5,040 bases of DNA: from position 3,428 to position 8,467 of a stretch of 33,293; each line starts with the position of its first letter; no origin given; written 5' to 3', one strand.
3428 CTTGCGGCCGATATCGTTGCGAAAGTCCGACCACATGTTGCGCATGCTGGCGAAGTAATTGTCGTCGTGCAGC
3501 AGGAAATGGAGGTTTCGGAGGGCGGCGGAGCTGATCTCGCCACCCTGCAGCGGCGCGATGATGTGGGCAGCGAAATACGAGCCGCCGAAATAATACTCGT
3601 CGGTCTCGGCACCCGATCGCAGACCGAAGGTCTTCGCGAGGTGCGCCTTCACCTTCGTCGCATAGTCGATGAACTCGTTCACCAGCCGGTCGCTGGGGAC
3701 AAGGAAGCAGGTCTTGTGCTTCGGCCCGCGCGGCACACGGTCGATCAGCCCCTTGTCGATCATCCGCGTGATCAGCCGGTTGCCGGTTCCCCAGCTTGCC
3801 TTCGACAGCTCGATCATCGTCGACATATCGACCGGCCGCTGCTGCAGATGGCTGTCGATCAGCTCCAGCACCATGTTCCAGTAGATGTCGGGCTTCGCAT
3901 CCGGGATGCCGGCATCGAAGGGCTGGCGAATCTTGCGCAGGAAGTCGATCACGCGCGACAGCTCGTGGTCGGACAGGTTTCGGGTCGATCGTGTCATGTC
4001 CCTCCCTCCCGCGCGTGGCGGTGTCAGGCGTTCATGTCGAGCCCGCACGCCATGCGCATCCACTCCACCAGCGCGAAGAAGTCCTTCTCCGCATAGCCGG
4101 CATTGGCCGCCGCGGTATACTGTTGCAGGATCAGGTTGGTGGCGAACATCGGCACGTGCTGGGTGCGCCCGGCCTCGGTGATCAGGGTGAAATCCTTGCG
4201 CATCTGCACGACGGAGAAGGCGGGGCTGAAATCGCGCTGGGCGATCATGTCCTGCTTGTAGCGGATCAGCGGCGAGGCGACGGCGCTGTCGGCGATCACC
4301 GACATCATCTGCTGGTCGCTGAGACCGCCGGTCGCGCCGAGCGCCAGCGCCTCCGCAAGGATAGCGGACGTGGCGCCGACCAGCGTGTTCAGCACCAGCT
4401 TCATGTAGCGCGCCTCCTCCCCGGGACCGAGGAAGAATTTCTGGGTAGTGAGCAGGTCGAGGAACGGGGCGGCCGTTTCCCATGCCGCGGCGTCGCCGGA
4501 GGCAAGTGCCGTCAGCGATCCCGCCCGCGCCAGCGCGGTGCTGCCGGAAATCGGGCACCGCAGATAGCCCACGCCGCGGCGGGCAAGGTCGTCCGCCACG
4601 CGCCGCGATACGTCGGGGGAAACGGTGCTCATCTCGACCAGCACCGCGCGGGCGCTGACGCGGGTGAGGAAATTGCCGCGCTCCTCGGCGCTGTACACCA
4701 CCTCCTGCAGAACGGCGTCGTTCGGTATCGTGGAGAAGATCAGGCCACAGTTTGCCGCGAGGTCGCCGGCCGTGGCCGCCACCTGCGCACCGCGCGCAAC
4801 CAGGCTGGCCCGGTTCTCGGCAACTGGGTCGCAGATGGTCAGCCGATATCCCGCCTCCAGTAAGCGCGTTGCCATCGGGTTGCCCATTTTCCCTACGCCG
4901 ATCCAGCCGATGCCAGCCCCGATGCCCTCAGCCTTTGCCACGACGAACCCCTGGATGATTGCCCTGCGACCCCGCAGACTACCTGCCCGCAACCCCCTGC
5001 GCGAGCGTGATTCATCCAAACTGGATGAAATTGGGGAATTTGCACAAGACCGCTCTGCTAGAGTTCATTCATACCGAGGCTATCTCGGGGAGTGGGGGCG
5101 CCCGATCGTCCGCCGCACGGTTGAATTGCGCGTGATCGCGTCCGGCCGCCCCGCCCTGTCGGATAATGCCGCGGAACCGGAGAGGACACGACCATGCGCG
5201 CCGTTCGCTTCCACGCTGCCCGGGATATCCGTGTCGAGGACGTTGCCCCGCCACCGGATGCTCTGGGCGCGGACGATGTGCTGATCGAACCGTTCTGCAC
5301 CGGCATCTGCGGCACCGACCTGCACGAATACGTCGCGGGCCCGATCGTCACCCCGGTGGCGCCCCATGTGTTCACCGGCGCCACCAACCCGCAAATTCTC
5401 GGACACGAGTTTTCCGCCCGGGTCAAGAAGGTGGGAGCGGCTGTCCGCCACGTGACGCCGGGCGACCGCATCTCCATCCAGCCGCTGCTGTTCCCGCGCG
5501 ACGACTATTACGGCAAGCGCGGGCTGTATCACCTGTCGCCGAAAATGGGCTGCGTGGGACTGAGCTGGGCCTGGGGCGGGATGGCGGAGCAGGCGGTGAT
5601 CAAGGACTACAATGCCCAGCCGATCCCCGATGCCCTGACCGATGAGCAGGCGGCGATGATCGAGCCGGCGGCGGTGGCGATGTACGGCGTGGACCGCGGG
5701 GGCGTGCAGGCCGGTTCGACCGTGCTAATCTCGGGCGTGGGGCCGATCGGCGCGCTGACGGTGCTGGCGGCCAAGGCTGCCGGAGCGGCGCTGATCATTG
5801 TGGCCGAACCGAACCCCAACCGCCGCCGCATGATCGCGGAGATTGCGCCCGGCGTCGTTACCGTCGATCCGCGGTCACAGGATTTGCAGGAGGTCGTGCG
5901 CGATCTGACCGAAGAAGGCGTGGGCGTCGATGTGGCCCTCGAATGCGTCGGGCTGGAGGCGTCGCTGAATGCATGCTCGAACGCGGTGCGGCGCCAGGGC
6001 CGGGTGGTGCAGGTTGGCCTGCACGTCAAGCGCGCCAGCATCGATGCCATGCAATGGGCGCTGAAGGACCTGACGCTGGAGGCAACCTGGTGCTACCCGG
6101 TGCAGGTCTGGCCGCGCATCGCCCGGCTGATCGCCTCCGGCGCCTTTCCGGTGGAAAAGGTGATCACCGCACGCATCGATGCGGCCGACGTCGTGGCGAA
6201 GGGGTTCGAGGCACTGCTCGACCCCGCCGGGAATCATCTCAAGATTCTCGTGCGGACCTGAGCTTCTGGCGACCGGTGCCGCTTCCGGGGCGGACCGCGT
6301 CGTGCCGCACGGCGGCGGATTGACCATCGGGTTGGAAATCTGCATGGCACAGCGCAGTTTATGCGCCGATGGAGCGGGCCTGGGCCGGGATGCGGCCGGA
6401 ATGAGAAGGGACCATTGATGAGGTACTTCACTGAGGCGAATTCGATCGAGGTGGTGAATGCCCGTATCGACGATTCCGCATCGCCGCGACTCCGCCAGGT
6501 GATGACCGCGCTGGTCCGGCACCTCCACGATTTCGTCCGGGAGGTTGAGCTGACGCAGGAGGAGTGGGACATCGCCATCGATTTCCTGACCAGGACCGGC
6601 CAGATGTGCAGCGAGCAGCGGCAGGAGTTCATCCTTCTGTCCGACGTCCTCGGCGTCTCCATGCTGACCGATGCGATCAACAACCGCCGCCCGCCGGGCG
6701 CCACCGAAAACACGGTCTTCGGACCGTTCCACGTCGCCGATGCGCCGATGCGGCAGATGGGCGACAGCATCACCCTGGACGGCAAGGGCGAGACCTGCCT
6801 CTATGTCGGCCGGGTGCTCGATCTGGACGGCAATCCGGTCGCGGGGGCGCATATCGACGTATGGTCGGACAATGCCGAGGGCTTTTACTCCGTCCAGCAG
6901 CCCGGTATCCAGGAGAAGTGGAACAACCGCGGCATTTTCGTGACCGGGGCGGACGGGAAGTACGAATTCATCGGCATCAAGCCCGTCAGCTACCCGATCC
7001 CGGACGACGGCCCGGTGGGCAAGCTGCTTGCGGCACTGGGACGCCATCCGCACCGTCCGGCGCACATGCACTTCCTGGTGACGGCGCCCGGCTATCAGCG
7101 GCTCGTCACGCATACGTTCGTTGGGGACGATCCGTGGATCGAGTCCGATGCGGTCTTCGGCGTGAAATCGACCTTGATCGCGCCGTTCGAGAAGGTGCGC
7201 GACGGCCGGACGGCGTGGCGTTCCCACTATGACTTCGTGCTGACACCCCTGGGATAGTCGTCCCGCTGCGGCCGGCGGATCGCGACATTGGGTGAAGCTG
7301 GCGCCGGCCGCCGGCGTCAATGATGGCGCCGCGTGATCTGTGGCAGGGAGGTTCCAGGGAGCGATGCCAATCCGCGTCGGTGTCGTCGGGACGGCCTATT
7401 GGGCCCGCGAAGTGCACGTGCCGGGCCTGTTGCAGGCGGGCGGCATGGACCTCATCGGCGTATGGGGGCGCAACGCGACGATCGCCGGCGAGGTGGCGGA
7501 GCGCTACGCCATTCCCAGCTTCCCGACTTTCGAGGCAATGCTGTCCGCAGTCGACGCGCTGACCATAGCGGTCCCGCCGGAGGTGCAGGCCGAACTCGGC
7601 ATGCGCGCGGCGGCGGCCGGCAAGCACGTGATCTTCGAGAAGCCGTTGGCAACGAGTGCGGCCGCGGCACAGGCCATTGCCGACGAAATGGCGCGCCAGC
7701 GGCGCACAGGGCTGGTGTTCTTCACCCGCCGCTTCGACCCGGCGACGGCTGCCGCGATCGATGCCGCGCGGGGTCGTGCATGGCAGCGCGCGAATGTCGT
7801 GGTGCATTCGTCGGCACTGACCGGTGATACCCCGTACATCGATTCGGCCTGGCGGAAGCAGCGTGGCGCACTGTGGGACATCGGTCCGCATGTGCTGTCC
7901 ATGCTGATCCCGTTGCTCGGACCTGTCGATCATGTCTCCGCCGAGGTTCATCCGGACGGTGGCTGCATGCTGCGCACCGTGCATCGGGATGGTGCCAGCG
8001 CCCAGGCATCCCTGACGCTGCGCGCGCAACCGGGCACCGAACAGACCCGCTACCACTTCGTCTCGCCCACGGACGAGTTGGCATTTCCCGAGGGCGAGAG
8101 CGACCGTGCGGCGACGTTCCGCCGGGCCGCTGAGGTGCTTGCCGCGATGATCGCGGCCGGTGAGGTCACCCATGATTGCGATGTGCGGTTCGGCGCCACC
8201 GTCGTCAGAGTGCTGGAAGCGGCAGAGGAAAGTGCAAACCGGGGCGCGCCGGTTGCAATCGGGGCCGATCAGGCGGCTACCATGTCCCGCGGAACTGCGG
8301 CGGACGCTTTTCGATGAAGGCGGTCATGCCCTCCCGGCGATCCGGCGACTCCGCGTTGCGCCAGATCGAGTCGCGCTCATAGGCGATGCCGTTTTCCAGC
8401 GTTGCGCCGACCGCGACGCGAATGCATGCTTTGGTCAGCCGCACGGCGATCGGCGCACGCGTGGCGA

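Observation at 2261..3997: Cytoplasmic fusion of a MarR-like winged helix to a full-size family-1 ABC solute-binding protein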

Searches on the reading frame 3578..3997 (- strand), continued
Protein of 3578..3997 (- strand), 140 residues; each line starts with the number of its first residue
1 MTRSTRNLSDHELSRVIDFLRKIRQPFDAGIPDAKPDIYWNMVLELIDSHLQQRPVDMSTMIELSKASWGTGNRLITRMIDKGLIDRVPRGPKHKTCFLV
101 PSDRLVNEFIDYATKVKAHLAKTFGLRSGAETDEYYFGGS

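Call 60: find_encoding_contigs(protein=P0179, flank=8000, max_places=2)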
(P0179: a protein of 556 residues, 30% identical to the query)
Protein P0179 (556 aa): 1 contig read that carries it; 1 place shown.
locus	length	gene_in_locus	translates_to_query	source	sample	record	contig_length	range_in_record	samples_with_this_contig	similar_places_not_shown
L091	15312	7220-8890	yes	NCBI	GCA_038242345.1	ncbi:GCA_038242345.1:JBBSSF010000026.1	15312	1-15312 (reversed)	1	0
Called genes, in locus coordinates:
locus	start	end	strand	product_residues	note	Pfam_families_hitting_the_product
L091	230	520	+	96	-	PF03992:ABM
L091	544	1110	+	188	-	PF13577:SnoaL_4, PF12680:SnoaL_2 (weak)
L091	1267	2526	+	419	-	PF01547:SBP_bac_1, PF13416:SBP_bac_8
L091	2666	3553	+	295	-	PF00528:BPD_transp_1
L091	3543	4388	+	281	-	PF00528:BPD_transp_1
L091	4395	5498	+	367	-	PF00005:ABC_tran, PF13304:AAA_21 (faint), PF17912:OB_MalK, PF08402:TOBE_2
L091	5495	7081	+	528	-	PF00732:GMC_oxred_N, PF00890:FAD_binding_2 (faint), PF01266:DAO (weak), PF05199:GMC_oxred_C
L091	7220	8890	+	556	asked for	PF01547:SBP_bac_1, PF13416:SBP_bac_8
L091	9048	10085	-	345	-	PF00356:LacI, PF00532:Peripla_BP_1, PF13407:Peripla_BP_4, PF13377:Peripla_BP_3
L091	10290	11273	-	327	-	PF14226:DIOX_N, PF03171:2OG-FeII_Oxy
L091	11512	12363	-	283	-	PF00528:BPD_transp_1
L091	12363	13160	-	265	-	PF00005:ABC_tran, PF13401:AAA_22 (faint), PF13304:AAA_21 (faint)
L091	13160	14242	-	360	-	PF13379:NMT1_2, PF09084:NMT1, PF12974:Phosphonate-bd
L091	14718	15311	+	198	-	?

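Call 61: find_encoding_contigs(protein=P0230, flank=8000, max_places=2)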
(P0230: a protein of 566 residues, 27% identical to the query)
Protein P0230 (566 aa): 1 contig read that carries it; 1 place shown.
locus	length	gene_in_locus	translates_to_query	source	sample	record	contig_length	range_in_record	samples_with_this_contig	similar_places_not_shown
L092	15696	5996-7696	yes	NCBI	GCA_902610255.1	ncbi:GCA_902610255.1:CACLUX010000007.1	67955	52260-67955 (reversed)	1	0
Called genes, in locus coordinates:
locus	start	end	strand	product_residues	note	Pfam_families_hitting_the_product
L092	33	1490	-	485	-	PF00171:Aldedh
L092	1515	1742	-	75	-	PF00364:Biotin_lipoyl, PF01597:GCV_H (weak), PF25917:BSH_RND (weak)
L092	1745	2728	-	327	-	PF02779:Transket_pyr, PF02780:Transketolase_C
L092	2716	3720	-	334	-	PF00676:E1_dh, PF02775:TPP_enzyme_C (faint)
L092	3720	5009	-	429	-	PF00557:Peptidase_M24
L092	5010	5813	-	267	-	PF00106:adh_short, PF08659:KR (weak), PF13561:adh_short_C2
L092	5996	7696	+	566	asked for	PF01547:SBP_bac_1, PF13416:SBP_bac_8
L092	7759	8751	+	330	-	PF01408:GFO_IDH_MocA, PF02894:GFO_IDH_MocA_C, PF22725:GFO_IDH_MocA_C3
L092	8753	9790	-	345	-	PF02653:BPD_transp_2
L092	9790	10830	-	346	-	PF02653:BPD_transp_2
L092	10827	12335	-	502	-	PF00005:ABC_tran, PF02463:SMC_N (faint), PF13304:AAA_21 (faint), PF00005:ABC_tran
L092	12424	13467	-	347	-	PF13407:Peripla_BP_4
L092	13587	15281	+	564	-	PF01547:SBP_bac_1, PF13416:SBP_bac_8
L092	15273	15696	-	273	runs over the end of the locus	PF00106:adh_short, PF08659:KR, PF13561:adh_short_C2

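Call 72: search_protein_families(library=pfam, proteins=[P0129, P0151, P0160, P0188, P0195, P0221, P0246, P0231, P0176, P0171], max_evalue=0.001)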
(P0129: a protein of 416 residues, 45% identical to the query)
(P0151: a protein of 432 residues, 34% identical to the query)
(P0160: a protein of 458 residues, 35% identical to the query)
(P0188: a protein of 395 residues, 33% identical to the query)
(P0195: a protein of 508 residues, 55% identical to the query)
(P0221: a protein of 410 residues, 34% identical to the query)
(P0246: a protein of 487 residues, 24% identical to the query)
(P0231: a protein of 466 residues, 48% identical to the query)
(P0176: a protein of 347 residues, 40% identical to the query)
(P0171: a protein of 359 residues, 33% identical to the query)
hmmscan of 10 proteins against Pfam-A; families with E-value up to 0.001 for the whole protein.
P0129 (416 aa): 2 families
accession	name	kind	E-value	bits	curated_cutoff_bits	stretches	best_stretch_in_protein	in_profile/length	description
PF01547.30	SBP_bac_1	-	2e-08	35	26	1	209-325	50-167/307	Bacterial extracellular solute-binding protein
PF13416.11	SBP_bac_8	-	1.8e-06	28.4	27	1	203-318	33-131/279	Bacterial extracellular solute-binding protein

P0151 (432 aa): 2 families
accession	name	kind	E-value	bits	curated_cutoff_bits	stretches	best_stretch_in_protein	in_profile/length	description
PF01547.30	SBP_bac_1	-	1.7e-14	55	26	1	198-323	42-165/307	Bacterial extracellular solute-binding protein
PF13416.11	SBP_bac_8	-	0.00022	21.5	27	1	208-326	38-138/279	Bacterial extracellular solute-binding protein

P0160 (458 aa): 4 families
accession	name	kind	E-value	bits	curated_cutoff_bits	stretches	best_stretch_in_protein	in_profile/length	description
PF13416.11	SBP_bac_8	-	3.2e-07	30.9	27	1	226-316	40-122/279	Bacterial extracellular solute-binding protein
PF01547.30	SBP_bac_1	-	3.5e-06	27.7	26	1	223-318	47-143/307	Bacterial extracellular solute-binding protein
PF09339.16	HTH_IclR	-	0.00029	21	22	1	66-101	17-51/52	IclR helix-turn-helix domain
PF22168.2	DIP2311-like_C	-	0.00035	21.2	27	1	70-106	22-57/63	Transcriptional regulator DIP2311-like, C-terminal domain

P0188 (395 aa): 2 families
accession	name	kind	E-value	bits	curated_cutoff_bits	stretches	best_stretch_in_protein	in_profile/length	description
PF01547.30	SBP_bac_1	-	7.9e-19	69.2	26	1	221-368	16-164/307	Bacterial extracellular solute-binding protein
PF13416.11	SBP_bac_8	-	9.6e-10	39.1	27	1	220-369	4-139/279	Bacterial extracellular solute-binding protein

P0195 (508 aa): 2 families
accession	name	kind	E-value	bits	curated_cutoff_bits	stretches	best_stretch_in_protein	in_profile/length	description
PF14833.11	NAD_binding_11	-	1.5e-13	51.5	30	1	1-96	25-121/122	NAD-binding of NADP-dependent 3-hydroxyisobutyrate dehydrogenase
PF01547.30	SBP_bac_1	-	1.7e-07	32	26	1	326-426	37-132/307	Bacterial extracellular solute-binding protein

P0221 (410 aa): 2 families
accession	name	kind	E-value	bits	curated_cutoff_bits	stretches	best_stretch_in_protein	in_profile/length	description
PF01547.30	SBP_bac_1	-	4.5e-10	40.4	26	1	296-375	51-130/307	Bacterial extracellular solute-binding protein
PF13416.11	SBP_bac_8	-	1.5e-05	25.4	27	1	291-376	35-112/279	Bacterial extracellular solute-binding protein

P0246 (487 aa): 35 families (the best 25 are shown)
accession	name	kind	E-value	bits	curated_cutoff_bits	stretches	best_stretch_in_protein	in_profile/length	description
PF12802.13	MarR_2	-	8.3e-25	87.2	27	2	28-74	9-52/61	MarR family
PF13412.12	HTH_24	-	8.3e-19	67.3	21.9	1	328-378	1-47/48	Winged helix-turn-helix DNA-binding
PF01978.25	TrmB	-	1.3e-18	67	25.6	0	122-155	25-58/68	Sugar-specific transcriptional regulator TrmB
PF09339.16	HTH_IclR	-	2.4e-17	62.9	22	1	335-379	8-49/52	IclR helix-turn-helix domain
PF09202.17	Rio2_N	-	6.6e-16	58.8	27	0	105-151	10-56/82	Rio2, N-terminal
PF03551.20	PadR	-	9.2e-12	45.2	27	0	434-474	26-71/75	Transcriptional regulator PadR-like family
PF02082.26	Rrf2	-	1.6e-11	44.9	30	0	28-72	10-53/132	Iron-dependent Transcriptional regulator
PF01022.26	HTH_5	-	3.3e-10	40.1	22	0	350-378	17-45/47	Bacterial regulatory protein, arsR family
PF13463.12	HTH_27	-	5.4e-10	39.8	22.2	0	347-387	17-57/68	Winged helix DNA-binding domain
PF03428.19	RP-C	-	8.6e-10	39.1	24.4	0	348-379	71-102/175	Replication protein C N-terminal domain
PF14493.12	HTH_40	-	5.3e-09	36.7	27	0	350-384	14-48/89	Helix-turn-helix domain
PF14947.12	HTH_45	-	9.5e-09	35.6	25.5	0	436-478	30-68/77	Winged helix-turn-helix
PF21984.2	DnaD_N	-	1e-08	35.7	27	0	109-161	25-77/101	DnaD N-terminal domain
PF10711.15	DUF2513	-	2.5e-08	34.6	29.6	0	333-391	8-65/100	Hypothetical protein (DUF2513)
PF01047.28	MarR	-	5.5e-08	33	24.6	0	120-154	18-52/59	MarR family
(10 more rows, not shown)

P0231 (466 aa): 1 family
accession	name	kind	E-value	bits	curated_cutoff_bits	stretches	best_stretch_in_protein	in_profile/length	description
PF13416.11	SBP_bac_8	-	4.6e-06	27.1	27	0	374-418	215-254/279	Bacterial extracellular solute-binding protein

P0176 (347 aa): 0 families

P0171 (359 aa): 0 families

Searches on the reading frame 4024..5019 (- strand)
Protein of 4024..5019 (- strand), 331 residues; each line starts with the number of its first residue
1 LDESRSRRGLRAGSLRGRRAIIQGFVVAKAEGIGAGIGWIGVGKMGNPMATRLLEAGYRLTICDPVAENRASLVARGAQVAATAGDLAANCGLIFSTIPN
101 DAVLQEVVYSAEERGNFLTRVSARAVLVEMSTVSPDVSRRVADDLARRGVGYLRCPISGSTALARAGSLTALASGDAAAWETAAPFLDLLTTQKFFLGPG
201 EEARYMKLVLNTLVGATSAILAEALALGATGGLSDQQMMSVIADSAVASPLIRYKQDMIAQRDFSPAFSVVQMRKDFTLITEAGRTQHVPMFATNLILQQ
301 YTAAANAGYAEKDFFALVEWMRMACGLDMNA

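Call 15: search_protein_families(library=pfam, proteins=[window:4024-5019:-], max_evalue=0.00001)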
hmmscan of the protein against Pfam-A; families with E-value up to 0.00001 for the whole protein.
window:4024-5019:- (331 aa): 2 families
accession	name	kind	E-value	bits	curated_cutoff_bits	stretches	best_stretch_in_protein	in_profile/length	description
PF03446.21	NAD_binding_2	-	6.9e-35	120.9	21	1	37-193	2-155/161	NAD binding domain of 6-phosphogluconate dehydrogenase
PF14833.11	NAD_binding_11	-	9.4e-22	78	30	1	204-320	4-121/122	NAD-binding of NADP-dependent 3-hydroxyisobutyrate dehydrogenase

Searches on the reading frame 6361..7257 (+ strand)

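Call 15: search_protein_families(library=pfam, proteins=[window:6361-7257:+], max_evalue=0.00001)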
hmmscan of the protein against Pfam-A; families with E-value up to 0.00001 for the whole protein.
window:6361-7257:+ (298 aa): 2 families
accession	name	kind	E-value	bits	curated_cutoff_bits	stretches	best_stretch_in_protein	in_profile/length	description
PF00775.27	Dioxygenase_C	-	7.6e-42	143.3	27.3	1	121-295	3-181/182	Dioxygenase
PF04444.19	Dioxygenase_N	-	7.3e-34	115.9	27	1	42-115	2-75/75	Catechol dioxygenase N terminus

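Call 52: search_protein_families(library=ncbifam, proteins=[window:6361-7257:+], max_evalue=1e-10)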
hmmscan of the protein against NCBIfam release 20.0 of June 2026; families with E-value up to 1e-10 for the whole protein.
window:6361-7257:+ (298 aa): 4 families
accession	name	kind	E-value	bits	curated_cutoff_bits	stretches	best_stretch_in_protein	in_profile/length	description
TIGR02465.1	chlorocat_1_2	equivalog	2.1e-49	167.9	359.25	1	43-282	3-232/246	chlorocatechol 1,2-dioxygenase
TIGR02439.1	catechol_proteo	equivalog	1.3e-48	165.4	392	1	30-286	10-268/285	catechol 1,2-dioxygenase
TIGR02438.1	catachol_actin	equivalog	8.9e-48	162.8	404.4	1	37-296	29-280/281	catechol 1,2-dioxygenase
TIGR02422.1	protocat_beta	equivalog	8.7e-17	61.6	296.4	1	142-267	57-176/220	protocatechuate 3,4-dioxygenase subunit beta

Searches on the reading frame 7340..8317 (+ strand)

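Call 15: search_protein_families(library=pfam, proteins=[window:7340-8317:+], max_evalue=0.00001)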
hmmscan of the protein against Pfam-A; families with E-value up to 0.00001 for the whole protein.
window:7340-8317:+ (325 aa): 1 family
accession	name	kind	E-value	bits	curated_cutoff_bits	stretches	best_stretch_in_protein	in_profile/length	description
PF01408.29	GFO_IDH_MocA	-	6.6e-21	75.7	24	1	11-123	1-115/120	Oxidoreductase family, NAD-binding Rossmann fold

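Call 52: search_protein_families(library=ncbifam, proteins=[window:7340-8317:+], max_evalue=1e-10)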
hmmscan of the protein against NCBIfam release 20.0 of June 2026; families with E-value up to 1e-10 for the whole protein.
window:7340-8317:+ (325 aa): 4 families
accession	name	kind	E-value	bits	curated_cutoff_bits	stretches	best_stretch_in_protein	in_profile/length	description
NF040723.1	UDP-GlcNAcDh_Arch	equivalog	1.5e-15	57.5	450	1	11-138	1-128/302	UDP-N-acetylglucosamine 3-dehydrogenase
TIGR04380.1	myo_inos_iolG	equivalog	1.1e-14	54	355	1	11-142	2-136/330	inositol 2-dehydrogenase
NF008607.0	PRK11579.1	subfamily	1.5e-13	50.5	330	1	11-199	5-195/346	oxidoreductase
NF052479.1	LevoglcsnDh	equivalog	3.2e-13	49.1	650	1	70-203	73-212/386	levoglucosan dehydrogenase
